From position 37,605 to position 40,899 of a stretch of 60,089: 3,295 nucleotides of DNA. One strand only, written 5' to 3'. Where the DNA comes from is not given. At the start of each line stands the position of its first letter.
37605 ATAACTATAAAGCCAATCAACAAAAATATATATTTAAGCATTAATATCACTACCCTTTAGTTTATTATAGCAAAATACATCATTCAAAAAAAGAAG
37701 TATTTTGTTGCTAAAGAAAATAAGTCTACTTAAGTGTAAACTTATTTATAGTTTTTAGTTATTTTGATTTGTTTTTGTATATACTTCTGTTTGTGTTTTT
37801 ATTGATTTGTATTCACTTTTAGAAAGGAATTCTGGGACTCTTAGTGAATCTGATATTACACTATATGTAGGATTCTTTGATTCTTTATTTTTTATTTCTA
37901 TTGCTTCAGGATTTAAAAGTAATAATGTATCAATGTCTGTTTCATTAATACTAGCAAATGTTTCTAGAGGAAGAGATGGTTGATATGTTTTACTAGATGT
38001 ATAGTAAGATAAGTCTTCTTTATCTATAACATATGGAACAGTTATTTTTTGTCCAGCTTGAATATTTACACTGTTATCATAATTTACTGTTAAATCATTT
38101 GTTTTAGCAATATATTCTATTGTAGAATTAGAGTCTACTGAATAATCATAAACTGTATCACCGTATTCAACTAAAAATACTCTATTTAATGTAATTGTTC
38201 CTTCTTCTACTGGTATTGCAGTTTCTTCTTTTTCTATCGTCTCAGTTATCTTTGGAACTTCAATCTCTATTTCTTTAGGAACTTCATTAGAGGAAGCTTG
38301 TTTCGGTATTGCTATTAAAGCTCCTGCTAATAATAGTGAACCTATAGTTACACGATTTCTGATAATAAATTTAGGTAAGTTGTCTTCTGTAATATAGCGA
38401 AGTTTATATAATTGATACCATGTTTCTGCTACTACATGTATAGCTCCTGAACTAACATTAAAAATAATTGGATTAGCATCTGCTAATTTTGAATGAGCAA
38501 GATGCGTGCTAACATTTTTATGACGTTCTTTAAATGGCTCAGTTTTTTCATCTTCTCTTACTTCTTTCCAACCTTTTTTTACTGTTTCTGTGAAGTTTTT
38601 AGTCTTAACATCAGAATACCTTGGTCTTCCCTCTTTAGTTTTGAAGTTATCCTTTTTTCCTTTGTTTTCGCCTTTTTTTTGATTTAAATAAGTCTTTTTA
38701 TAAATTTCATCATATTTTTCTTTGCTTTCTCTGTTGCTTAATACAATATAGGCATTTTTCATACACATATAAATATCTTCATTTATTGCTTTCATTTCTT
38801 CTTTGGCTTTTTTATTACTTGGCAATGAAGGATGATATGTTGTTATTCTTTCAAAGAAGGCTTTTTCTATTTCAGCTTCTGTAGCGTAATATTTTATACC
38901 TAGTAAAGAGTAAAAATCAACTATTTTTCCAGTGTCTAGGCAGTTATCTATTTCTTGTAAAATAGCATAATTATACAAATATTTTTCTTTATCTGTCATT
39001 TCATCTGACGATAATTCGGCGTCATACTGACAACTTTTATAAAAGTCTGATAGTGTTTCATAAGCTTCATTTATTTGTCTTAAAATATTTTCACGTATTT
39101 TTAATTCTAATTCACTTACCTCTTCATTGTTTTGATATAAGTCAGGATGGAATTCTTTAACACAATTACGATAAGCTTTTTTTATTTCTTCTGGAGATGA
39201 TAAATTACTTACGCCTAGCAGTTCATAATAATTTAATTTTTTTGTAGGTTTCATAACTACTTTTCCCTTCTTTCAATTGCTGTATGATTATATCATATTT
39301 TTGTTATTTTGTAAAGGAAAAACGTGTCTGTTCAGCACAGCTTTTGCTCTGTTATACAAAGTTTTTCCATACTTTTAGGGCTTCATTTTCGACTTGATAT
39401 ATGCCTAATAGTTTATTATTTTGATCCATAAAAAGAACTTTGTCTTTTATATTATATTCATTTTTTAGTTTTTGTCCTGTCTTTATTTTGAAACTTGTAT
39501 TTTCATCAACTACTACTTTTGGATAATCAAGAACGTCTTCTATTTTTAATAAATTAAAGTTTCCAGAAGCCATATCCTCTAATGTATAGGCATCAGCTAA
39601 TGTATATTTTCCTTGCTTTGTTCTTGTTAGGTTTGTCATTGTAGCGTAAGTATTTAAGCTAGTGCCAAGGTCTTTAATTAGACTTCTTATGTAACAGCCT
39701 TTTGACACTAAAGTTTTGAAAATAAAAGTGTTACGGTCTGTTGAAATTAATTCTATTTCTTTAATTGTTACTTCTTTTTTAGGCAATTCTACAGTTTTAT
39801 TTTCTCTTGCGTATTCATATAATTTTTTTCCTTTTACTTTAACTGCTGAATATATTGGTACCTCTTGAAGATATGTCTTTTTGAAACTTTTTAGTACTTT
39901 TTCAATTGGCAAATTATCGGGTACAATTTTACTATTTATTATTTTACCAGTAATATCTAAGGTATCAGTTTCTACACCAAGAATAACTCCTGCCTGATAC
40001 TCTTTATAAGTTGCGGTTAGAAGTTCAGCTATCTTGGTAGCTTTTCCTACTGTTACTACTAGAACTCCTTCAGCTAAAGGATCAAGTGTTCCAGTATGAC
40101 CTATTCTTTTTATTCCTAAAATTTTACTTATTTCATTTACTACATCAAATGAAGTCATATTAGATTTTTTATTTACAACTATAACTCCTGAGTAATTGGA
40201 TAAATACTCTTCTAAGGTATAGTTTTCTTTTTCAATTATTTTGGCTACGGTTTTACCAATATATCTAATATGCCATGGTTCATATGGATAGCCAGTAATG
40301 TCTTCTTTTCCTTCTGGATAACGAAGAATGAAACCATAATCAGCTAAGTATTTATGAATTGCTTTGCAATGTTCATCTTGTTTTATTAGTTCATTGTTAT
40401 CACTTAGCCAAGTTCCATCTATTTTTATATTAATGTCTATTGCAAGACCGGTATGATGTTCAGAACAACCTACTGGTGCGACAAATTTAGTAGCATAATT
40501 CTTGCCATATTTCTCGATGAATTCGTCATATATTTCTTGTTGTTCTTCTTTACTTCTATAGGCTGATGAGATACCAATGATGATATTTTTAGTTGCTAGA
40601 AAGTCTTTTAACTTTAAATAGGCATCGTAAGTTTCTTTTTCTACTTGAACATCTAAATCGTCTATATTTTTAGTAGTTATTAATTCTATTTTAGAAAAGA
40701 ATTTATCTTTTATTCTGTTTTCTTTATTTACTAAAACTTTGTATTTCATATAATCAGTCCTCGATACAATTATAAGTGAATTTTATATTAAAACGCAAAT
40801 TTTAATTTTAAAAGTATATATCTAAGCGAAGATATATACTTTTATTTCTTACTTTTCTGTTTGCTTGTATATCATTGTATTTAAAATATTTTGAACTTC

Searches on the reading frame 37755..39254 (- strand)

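Call 79: search_protein_families(library=pfam, proteins=[window:37755-39254:-], max_evalue=0.01)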
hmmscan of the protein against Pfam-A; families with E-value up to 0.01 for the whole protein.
window:37755-39254:- (499 aa): 2 families
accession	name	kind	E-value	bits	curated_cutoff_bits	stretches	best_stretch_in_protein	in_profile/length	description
PF00226.36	DnaJ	-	4.7e-26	91.1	27.8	2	8-78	1-63/63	DnaJ domain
PF01476.26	LysM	-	0.0095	16.3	20.9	0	362-407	3-43/43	LysM domain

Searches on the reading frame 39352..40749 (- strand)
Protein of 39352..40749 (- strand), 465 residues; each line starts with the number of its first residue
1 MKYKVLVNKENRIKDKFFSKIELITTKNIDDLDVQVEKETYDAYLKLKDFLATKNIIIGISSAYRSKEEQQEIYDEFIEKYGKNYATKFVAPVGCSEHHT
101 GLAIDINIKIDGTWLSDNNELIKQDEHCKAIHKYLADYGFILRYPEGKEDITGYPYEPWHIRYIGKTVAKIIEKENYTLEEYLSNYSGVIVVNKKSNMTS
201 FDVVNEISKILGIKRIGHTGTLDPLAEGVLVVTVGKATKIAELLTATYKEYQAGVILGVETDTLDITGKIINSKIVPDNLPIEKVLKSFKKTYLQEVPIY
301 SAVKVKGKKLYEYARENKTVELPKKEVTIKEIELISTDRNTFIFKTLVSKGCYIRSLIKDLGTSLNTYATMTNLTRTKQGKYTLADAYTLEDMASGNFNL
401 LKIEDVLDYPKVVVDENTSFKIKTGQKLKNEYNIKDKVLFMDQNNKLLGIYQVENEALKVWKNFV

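Call 79: search_protein_families(library=pfam, proteins=[window:39352-40749:-], max_evalue=0.01)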
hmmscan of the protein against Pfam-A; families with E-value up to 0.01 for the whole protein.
window:39352-40749:- (465 aa): 4 families
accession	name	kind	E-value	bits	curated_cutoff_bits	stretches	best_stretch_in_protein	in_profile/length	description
PF01509.24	TruB_N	-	2e-47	161.7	27.3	1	209-354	2-149/149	TruB family pseudouridylate synthase (N terminal domain)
PF02557.22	VanY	-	1.6e-31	109.3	25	1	35-166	3-132/132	D-alanyl-D-alanine carboxypeptidase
PF16198.10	TruB_C_2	-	7.9e-08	32.8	29.3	1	355-395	1-41/66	tRNA pseudouridylate synthase B C-terminal domain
PF13539.11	Peptidase_M15_4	-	0.0006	20.8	25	1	95-140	6-53/70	D-alanyl-D-alanine carboxypeptidase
